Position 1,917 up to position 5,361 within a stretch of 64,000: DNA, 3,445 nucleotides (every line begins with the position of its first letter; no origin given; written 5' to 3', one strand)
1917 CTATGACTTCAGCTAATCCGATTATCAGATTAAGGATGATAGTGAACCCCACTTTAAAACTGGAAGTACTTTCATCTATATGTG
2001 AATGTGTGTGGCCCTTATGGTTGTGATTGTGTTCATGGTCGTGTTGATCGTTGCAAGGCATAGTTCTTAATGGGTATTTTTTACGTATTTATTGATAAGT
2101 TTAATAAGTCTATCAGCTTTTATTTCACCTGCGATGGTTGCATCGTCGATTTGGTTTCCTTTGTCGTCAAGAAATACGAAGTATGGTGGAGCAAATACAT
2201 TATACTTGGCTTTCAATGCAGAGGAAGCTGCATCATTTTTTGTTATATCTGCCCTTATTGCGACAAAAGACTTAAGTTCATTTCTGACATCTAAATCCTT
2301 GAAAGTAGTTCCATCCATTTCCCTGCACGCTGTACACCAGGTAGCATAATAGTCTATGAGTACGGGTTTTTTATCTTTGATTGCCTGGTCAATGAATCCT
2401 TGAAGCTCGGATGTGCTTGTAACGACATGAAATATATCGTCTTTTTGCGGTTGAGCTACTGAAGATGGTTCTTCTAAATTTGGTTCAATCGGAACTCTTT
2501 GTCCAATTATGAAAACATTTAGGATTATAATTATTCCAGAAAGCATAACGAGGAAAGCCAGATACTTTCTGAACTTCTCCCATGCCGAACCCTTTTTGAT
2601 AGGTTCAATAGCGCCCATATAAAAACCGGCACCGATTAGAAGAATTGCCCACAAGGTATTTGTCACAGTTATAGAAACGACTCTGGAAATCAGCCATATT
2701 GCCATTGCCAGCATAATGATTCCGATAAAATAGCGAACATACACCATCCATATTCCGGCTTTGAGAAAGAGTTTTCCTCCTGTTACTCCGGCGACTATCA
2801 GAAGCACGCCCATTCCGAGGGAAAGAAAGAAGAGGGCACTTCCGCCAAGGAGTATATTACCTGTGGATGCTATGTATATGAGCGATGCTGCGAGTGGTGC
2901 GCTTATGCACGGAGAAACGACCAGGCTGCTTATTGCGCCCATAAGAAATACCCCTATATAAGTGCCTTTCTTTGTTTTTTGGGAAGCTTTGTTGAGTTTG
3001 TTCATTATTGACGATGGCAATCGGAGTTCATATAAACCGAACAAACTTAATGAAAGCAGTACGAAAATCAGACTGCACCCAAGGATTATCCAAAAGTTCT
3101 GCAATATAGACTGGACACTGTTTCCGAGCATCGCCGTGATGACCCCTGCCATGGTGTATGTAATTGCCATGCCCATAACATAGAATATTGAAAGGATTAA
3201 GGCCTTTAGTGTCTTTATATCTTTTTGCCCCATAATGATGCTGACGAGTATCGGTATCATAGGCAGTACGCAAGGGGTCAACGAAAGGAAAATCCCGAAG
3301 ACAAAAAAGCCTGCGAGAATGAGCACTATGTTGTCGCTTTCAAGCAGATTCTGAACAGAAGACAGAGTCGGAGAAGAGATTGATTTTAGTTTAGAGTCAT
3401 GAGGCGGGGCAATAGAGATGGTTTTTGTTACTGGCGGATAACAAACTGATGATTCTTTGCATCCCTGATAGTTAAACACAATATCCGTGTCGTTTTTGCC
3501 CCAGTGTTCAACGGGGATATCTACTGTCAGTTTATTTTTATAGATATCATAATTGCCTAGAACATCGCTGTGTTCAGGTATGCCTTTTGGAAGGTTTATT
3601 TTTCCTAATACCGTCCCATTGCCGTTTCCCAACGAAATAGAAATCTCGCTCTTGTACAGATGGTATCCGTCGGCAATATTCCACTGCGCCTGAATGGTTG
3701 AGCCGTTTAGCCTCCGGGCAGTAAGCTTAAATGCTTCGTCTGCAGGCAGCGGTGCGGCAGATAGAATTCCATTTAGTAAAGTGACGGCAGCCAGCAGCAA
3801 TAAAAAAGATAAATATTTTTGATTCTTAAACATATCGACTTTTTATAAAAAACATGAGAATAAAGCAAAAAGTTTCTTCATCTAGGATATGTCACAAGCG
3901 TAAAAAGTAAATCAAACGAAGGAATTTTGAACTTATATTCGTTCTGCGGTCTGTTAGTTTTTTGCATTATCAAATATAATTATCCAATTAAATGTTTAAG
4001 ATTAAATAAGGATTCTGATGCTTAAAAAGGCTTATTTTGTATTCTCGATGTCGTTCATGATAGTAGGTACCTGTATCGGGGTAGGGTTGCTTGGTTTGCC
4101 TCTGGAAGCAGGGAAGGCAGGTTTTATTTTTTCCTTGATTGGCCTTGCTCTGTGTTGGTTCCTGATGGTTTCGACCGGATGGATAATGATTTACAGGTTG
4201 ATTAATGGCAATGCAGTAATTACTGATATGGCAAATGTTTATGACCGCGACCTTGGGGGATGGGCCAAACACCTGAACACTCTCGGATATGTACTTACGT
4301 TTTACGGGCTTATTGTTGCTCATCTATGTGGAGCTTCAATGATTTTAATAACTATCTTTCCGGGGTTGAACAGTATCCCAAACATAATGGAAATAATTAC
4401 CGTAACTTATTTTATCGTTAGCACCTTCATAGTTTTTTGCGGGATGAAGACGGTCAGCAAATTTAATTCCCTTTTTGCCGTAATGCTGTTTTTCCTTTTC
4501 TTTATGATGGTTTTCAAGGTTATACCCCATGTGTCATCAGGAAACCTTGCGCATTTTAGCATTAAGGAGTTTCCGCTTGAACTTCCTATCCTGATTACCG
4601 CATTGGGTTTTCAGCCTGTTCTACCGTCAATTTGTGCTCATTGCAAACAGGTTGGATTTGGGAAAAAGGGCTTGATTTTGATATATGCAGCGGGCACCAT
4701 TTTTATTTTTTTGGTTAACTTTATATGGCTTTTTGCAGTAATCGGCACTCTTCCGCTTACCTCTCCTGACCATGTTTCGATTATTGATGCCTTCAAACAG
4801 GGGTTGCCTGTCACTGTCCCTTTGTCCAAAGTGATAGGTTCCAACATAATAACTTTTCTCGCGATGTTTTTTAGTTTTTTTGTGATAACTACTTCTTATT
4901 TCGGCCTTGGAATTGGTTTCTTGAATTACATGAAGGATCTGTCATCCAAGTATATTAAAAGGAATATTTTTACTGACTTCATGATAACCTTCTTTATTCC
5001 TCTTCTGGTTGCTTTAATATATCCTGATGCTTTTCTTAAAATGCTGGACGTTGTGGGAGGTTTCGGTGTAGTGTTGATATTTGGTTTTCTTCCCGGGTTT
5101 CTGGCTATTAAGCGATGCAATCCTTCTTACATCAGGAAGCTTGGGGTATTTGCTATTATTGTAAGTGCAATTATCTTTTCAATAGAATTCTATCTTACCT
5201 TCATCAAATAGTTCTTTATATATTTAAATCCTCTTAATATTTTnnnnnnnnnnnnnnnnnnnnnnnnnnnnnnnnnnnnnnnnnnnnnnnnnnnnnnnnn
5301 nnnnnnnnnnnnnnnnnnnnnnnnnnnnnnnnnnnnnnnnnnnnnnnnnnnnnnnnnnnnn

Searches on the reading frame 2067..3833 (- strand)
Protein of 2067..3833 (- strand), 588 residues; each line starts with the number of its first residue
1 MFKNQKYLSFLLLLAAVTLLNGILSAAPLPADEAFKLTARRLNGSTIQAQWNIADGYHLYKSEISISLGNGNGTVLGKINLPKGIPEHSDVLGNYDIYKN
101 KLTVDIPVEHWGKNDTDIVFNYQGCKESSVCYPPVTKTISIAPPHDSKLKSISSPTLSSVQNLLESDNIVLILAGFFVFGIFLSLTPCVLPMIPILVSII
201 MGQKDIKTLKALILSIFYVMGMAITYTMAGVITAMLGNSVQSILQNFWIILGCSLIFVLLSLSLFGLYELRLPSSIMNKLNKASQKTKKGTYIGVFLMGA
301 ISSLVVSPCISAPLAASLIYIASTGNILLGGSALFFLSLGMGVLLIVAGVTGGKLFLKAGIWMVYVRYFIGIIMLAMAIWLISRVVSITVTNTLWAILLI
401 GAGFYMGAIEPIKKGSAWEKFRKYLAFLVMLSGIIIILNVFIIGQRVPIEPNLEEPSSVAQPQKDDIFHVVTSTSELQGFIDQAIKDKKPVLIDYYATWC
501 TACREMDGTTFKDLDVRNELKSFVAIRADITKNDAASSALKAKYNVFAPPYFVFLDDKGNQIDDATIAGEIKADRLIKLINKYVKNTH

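Call 34: search_protein_families(library=ncbifam, proteins=[window:2067-3833:-], max_evalue=1e-10)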
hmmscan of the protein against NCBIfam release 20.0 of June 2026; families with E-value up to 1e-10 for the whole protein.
window:2067-3833:- (588 aa): 2 families
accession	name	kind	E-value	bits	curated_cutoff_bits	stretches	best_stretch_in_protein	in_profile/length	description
NF001419.0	PRK00293.1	subfamily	5.9e-161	536.9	330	1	6-583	4-572/574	protein-disulfide reductase DsbD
NF045694.1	seleno_TsoB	exception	2.8e-70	237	805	1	158-581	170-569/572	rhodanese/DsbD fusion-like selenoprotein TsoB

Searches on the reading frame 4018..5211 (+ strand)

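Call 34: search_protein_families(library=ncbifam, proteins=[window:4018-5211:+], max_evalue=1e-10)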
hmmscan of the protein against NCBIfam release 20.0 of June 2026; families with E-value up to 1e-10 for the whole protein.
window:4018-5211:+ (397 aa): 5 families
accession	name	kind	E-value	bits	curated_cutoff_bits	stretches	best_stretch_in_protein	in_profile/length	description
TIGR00837.1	araaP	subfamily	3e-45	155.2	350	1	13-365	4-355/381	aromatic amino acid transporter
NF011711.0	PRK15132.1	equivalog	1.5e-24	86.8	482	1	12-366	9-359/403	tyrosine transporter TyrP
NF007789.0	PRK10483.1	equivalog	3.1e-19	69.5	515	1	9-390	14-397/414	tryptophan permease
NF007235.0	PRK09664.1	equivalog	9.6e-12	44.6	497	1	8-377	11-382/415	low affinity tryptophan permease TnaB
TIGR00814.1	stp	subfamily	6.7e-11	41.9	525.8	1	12-359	9-369/397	serine/threonine transporter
